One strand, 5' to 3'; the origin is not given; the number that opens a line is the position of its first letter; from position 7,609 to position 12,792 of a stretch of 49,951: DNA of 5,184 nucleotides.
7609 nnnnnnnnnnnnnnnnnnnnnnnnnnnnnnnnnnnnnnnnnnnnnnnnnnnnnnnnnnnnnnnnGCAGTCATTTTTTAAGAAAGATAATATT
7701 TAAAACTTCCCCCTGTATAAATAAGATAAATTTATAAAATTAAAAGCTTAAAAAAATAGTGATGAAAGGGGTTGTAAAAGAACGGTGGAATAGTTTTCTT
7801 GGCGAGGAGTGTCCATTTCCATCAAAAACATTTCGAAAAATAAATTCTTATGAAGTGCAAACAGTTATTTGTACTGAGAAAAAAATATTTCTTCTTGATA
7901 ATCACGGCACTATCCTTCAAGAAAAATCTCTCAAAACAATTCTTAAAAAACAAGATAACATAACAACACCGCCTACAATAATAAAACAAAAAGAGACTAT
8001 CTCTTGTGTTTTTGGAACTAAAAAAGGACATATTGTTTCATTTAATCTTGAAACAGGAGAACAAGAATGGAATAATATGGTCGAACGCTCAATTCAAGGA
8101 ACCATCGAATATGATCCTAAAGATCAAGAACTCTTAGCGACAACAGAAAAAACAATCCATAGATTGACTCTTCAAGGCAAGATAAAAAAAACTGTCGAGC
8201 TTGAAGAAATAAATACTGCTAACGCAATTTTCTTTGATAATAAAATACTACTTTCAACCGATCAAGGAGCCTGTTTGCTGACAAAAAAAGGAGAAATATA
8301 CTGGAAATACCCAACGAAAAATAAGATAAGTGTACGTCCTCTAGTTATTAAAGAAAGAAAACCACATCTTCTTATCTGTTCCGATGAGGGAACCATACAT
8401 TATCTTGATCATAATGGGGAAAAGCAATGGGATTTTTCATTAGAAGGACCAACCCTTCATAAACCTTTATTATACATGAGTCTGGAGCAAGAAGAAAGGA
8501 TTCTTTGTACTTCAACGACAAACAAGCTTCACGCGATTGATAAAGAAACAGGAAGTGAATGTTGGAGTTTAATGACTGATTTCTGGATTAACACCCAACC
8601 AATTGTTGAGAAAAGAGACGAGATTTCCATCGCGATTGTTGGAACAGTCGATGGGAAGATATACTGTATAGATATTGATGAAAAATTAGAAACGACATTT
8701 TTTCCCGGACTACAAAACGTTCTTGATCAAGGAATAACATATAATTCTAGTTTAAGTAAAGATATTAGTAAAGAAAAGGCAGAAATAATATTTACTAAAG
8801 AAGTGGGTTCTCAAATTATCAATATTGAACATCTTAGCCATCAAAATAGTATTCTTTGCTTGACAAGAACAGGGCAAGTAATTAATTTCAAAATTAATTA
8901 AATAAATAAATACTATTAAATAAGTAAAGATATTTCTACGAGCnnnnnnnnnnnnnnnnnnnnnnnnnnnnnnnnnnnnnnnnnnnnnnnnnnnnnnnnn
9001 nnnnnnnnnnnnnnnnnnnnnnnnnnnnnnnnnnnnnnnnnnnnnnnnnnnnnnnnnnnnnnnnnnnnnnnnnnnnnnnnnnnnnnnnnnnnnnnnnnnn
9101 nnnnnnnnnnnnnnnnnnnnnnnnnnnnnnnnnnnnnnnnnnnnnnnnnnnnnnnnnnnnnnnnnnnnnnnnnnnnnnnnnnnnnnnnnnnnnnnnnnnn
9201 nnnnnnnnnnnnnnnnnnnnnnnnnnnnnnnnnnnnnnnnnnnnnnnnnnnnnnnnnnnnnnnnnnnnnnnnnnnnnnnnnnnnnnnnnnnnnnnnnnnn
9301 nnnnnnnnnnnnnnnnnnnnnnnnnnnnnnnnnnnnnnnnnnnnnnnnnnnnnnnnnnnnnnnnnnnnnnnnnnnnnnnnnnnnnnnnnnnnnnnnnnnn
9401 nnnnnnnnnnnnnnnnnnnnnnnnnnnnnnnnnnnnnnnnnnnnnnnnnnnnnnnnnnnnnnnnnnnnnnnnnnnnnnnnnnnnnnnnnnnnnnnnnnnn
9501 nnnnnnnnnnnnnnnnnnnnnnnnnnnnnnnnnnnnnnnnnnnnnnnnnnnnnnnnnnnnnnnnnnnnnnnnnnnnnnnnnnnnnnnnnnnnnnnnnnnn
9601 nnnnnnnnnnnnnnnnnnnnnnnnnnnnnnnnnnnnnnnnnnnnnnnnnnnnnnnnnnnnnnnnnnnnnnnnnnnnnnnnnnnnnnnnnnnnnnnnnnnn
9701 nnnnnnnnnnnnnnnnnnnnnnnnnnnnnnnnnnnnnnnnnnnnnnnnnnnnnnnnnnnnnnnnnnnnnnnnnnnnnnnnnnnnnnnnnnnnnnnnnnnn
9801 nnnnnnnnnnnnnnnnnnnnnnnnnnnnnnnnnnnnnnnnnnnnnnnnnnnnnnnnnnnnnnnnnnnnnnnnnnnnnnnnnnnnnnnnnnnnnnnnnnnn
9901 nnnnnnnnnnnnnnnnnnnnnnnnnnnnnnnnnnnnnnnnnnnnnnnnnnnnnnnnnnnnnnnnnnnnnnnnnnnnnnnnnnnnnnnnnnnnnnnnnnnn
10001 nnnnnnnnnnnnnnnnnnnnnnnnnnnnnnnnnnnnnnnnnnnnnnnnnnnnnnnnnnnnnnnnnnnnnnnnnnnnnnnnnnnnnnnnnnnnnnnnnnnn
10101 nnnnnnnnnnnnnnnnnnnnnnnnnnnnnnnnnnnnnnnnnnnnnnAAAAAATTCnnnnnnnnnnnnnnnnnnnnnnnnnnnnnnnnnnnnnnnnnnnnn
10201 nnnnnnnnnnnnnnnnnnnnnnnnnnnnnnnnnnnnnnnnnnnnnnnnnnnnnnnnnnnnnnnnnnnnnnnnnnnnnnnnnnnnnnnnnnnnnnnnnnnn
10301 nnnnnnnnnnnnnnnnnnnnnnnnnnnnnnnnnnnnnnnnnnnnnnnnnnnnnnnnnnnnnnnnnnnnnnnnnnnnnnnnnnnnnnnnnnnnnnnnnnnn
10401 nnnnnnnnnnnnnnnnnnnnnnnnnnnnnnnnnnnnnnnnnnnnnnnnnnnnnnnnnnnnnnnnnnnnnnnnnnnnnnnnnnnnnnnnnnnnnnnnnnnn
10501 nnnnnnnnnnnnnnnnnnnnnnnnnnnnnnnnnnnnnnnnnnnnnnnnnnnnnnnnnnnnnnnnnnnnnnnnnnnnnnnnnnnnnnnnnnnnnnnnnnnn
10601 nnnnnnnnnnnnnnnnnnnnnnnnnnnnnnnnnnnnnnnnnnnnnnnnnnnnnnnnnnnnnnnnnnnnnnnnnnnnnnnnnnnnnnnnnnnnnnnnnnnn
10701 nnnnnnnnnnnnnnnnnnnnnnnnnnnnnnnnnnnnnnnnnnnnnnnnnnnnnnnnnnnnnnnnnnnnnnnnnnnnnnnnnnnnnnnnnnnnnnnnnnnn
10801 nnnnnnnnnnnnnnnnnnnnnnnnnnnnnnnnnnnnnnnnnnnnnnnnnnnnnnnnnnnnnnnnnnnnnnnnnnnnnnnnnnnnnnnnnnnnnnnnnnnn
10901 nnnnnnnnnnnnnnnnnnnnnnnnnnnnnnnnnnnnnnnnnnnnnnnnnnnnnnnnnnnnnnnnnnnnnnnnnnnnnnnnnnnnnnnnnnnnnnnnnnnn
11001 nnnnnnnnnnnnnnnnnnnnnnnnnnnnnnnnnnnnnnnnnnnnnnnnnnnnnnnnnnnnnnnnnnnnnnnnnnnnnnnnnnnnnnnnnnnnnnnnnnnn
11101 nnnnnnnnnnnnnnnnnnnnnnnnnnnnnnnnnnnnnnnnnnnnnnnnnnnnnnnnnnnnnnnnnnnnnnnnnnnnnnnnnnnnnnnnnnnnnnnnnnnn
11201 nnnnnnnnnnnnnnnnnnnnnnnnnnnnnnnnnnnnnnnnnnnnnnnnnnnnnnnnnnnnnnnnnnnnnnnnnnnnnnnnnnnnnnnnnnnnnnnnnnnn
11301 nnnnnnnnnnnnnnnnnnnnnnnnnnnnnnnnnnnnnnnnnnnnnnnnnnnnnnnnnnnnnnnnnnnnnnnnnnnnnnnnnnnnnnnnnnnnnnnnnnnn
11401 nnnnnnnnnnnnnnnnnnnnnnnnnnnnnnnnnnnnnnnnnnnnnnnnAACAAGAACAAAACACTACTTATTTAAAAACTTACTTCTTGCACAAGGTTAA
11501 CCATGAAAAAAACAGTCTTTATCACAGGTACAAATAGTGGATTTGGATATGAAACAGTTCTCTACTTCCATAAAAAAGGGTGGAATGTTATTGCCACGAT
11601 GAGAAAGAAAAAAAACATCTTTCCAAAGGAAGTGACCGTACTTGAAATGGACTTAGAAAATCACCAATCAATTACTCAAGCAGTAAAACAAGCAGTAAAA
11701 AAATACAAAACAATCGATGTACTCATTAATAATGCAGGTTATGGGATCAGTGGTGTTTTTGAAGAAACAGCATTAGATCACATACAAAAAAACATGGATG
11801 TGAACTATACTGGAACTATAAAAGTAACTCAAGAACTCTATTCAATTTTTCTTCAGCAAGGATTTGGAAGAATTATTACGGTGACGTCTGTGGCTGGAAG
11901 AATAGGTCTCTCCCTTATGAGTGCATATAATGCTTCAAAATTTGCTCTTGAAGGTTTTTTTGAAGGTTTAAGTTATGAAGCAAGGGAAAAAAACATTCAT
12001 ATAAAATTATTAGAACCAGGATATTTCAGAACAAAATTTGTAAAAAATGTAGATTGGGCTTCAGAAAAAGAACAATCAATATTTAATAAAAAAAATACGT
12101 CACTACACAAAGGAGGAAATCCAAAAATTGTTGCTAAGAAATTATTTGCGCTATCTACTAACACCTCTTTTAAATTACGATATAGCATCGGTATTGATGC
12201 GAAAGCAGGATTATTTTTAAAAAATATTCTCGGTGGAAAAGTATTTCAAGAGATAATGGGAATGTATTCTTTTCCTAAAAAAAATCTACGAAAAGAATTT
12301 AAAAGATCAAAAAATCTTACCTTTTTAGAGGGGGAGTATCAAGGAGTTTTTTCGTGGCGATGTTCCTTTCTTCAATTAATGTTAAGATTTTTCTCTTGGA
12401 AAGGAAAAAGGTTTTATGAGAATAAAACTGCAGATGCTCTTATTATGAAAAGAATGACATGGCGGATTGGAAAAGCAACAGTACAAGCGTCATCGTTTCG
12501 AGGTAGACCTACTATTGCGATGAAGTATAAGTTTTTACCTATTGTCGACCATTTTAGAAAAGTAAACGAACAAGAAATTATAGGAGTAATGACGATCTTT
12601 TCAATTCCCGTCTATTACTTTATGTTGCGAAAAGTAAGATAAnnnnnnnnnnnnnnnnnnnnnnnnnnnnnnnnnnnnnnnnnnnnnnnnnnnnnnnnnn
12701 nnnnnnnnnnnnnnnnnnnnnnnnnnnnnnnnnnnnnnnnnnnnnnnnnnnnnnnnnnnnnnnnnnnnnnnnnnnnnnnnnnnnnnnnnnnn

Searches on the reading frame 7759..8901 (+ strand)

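Call 10: search_protein_families(library=pfam, proteins=[window:7759-8901:+], max_evalue=0.01)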
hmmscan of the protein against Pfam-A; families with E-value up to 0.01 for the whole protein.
window:7759-8901:+ (380 aa): 6 families
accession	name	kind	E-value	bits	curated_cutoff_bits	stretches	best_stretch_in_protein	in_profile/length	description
PF13570.13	Beta-prop_ACSF4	-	5.7e-24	85.5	133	2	65-239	48-223/329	Beta-alanine-activating enzyme, beta-propeller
PF13360.13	PQQ_2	-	8e-12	45.7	27.6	1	210-306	2-90/233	Outer membrane protein assembly factor BamB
PF01011.28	PQQ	-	6.2e-05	22.3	26.7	0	187-274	46-143/595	Glucose/ethanol/alcohol dehydrogenase, beta-propeller domain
PF25292.1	Beta-prop_CGLA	-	0.00031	20.7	26.8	0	204-262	47-104/316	Lambda-carrageenase beta-propeller domain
PF22701.2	Mala_s_1-like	-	0.0038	17.5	27.5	0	160-230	9-81/195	Mal s 1 allergenic protein-like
PF04762.18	Beta-prop_ELP1_1st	-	0.0075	15.6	26.8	0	339-377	66-101/359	ELP1 first N-terminal beta-propeller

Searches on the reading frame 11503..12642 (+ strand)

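Call 11: search_protein_families(library=pfam, proteins=[window:11503-12642:+], max_evalue=0.01)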
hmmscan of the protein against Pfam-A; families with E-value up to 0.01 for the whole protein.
window:11503-12642:+ (379 aa): 7 families
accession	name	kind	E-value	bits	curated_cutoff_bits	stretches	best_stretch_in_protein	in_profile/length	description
PF00106.31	adh_short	-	1.7e-46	158.6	26.6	1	3-183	1-190/195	short chain dehydrogenase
PF13561.12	adh_short_C2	-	2.4e-32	112.9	27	1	11-217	5-216/236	Enoyl-(Acyl carrier protein) reductase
PF14232.11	DUF4334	-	2e-12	47.3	25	1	323-376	1-56/57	Domain of unknown function (DUF4334)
PF08659.16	KR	-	8.8e-08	32.7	22.6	1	42-154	53-161/180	KR domain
PF05368.20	NmrA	-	0.00086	19.4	27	1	1-65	1-71/298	NmrA-like family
PF01370.27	Epimerase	-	0.0018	18.2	20.9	1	5-101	1-95/240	NAD dependent epimerase/dehydratase family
PF04321.23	RmlD_sub_bind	-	0.0066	16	27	1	4-107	2-84/287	RmlD substrate binding domain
